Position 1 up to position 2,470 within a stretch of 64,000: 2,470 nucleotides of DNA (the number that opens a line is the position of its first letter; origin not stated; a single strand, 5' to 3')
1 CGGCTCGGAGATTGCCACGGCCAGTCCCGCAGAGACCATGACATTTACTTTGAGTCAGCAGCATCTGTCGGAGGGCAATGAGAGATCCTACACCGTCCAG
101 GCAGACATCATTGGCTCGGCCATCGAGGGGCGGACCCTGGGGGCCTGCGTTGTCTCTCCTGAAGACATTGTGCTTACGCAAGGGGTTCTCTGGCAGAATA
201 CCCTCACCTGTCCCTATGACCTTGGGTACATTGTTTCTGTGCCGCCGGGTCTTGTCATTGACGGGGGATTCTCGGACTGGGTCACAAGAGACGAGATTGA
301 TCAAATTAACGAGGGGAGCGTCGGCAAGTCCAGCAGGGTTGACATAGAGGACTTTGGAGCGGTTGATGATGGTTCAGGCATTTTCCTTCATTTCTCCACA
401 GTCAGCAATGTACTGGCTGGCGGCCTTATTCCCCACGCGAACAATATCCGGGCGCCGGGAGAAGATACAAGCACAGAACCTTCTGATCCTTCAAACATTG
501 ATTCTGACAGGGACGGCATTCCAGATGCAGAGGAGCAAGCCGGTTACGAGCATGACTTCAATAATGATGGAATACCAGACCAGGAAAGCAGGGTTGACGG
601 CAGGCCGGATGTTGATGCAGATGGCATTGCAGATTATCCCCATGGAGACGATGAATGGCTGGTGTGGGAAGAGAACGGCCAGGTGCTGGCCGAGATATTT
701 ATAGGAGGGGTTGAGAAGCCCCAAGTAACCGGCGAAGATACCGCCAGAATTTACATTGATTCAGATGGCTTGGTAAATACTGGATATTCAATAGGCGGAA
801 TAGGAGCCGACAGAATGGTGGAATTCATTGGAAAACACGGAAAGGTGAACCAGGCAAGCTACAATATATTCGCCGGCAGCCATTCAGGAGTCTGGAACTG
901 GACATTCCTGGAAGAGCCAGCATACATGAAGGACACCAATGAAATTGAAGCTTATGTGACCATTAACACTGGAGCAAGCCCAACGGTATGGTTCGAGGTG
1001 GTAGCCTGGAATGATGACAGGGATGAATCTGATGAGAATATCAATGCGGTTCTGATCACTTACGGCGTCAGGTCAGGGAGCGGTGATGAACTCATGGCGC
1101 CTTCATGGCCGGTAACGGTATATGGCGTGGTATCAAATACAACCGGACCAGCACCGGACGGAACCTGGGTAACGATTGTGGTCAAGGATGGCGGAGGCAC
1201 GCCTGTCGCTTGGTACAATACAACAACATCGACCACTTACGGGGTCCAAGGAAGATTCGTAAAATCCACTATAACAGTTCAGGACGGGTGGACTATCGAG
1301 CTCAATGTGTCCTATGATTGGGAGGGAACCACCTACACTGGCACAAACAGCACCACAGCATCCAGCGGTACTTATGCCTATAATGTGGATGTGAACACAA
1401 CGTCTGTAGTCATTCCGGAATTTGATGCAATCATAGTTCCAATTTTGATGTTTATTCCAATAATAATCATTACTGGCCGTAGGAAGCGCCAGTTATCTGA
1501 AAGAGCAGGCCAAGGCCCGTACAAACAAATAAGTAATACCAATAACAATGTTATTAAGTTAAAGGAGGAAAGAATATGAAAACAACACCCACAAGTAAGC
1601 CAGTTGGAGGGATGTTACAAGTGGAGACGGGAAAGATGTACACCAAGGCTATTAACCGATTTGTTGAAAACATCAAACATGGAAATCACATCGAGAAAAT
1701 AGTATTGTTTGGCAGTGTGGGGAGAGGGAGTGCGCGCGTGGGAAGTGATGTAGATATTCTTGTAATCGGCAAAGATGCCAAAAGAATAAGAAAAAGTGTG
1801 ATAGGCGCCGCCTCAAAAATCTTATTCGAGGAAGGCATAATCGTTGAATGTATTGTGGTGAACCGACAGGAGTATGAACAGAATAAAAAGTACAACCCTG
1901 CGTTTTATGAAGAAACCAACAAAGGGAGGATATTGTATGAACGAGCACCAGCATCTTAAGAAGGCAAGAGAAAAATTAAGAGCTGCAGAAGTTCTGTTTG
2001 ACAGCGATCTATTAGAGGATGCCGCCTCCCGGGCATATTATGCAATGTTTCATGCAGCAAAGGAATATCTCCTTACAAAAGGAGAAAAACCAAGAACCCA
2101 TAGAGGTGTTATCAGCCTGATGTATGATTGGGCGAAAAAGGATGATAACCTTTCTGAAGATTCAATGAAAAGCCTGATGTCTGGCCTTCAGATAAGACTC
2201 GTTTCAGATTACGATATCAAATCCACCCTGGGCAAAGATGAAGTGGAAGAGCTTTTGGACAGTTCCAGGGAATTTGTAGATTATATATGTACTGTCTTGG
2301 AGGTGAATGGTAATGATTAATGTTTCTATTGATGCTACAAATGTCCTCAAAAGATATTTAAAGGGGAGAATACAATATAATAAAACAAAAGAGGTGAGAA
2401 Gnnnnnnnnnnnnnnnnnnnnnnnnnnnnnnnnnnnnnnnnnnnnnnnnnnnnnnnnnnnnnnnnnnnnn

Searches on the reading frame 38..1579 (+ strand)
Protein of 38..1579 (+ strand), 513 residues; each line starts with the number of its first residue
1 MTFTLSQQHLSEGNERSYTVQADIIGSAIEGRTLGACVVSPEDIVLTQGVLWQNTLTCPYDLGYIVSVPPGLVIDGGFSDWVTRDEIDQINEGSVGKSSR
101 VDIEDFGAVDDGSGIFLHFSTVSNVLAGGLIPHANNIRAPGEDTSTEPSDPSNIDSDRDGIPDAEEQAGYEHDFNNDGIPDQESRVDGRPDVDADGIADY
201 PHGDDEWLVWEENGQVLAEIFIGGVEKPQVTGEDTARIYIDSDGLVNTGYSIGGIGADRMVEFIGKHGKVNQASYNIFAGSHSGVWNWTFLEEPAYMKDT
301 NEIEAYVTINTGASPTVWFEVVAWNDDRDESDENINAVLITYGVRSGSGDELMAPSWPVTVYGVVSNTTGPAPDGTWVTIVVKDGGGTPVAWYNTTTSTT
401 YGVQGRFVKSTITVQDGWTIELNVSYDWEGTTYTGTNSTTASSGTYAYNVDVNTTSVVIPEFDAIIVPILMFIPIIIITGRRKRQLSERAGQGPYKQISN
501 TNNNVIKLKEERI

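Call 34: search_protein_families(library=pfam, proteins=[window:38-1579:+], max_evalue=0.00001)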
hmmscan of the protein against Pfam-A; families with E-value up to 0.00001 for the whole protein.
window:38-1579:+ (513 aa): 0 families

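Call 41: search_protein_families(library=ncbifam, proteins=[window:38-1579:+], max_evalue=1)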
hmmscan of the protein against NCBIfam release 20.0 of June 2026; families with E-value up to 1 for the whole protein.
window:38-1579:+ (513 aa): 1 family
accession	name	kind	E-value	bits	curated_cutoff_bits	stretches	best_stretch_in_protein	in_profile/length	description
TIGR03024.1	arch_PEF_CTERM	domain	0.1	12.9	23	1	459-483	1-25/25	PEF-CTERM sorting domain-containing protein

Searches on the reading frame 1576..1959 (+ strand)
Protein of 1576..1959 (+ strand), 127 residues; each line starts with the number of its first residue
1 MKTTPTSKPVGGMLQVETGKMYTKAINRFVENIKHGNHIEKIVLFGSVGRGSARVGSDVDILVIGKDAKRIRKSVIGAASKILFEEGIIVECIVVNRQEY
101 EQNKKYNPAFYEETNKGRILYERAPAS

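Call 41: search_protein_families(library=ncbifam, proteins=[window:1576-1959:+], max_evalue=1)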
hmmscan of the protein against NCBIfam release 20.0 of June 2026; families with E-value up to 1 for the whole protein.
window:1576-1959:+ (127 aa): 6 families
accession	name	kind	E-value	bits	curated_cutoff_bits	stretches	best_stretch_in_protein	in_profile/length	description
NF047752.1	MntA_antitoxin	equivalog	9.8e-06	25.4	60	1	38-71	6-39/106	type VII toxin-antitoxin system MntA family adenylyltransferase antitoxin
NF012212.1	ANT_9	subfamily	0.00042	19.7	340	1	36-101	18-90/249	aminoglycoside nucleotidyltransferase ANT(9)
NF051895.1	anti_phage_HalB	equivalog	0.00053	19.6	190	1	42-69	2-29/211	anti-phage Hailong system nucleotidyltransferase HalB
NF000079.1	ANT_4p_Ib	exception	0.12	11.9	500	1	31-76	26-71/256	aminoglycoside O-nucleotidyltransferase ANT(4')-Ib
NF010309.0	PRK13746.1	subfamily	0.2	10.9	193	1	34-64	23-53/263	aminoglycoside adenylyltransferase family protein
NF045909.1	ANT_9_Ic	equivalog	0.21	10.8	505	1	35-68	23-56/259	aminoglycoside nucleotidyltransferase ANT(9)-Ic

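Call 58: search_protein_families(library=padloc, proteins=[window:1576-1959:+], max_evalue=0.01)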
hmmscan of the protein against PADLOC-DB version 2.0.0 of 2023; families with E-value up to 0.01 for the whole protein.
window:1576-1959:+ (127 aa): 10 families
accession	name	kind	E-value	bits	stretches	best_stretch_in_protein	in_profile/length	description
PDLC04907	PDC-S09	-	1.7e-14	51.9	1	20-111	8-104/114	-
PDLC04903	PDC-S09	-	5e-13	47.3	1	32-105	17-95/108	-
PDLC04369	PDC-M05A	-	1.2e-08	32.9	1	37-110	101-172/201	-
PDLC04368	PDC-M05A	-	3.6e-08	31.5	1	37-113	105-179/201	-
PDLC04904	PDC-S09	-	1.1e-07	29.9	1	28-69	14-55/104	-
PDLC04902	PDC-S09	-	2.1e-07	29.2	1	31-72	13-54/97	-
PDLC04906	PDC-S09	-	4.2e-07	28.3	1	26-69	11-54/98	-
PDLC04905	PDC-S09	-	0.00014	20.1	1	30-65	12-48/101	-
PDLC00771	Cyclase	-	0.00015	19.2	1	20-73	25-78/271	oligonucleotide-cyclase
PDLC04372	PDC-M05A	-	0.00079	17.7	1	37-112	74-147/167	-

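Call 64: search_protein_families(library=pfam, proteins=[window:1576-1959:+], max_evalue=0.01)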
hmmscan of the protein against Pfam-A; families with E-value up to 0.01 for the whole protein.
window:1576-1959:+ (127 aa): 3 families
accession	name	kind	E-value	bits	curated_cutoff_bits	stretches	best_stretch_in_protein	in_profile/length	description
PF01909.29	NTP_transf_2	-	1.1e-09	38.9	21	1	28-95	3-72/93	Nucleotidyltransferase domain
PF18765.7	Polbeta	-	1e-08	35.7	26.9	1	33-82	7-55/93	Polymerase beta, Nucleotidyltransferase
PF14792.12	DNA_pol_B_palm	-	0.00046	20.8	25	1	24-106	12-89/113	DNA polymerase beta palm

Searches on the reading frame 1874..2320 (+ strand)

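Call 41: search_protein_families(library=ncbifam, proteins=[window:1874-2320:+], max_evalue=1)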
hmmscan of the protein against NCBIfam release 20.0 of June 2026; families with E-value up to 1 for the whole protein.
window:1874-2320:+ (148 aa): 0 families

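Call 58: search_protein_families(library=padloc, proteins=[window:1874-2320:+], max_evalue=0.01)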
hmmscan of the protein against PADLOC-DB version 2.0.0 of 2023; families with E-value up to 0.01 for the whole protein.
window:1874-2320:+ (148 aa): 1 family
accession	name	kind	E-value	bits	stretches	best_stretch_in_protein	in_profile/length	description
PDLC01245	Cas12b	-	0.0057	12.8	1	25-144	250-366/1130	C2c1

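Call 64: search_protein_families(library=pfam, proteins=[window:1874-2320:+], max_evalue=0.01)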
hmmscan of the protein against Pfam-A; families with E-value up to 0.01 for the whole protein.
window:1874-2320:+ (148 aa): 1 family
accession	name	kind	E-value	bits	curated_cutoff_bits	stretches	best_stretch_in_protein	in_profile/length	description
PF05168.19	HEPN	-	1.2e-17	64.5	22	1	27-137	4-113/117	HEPN domain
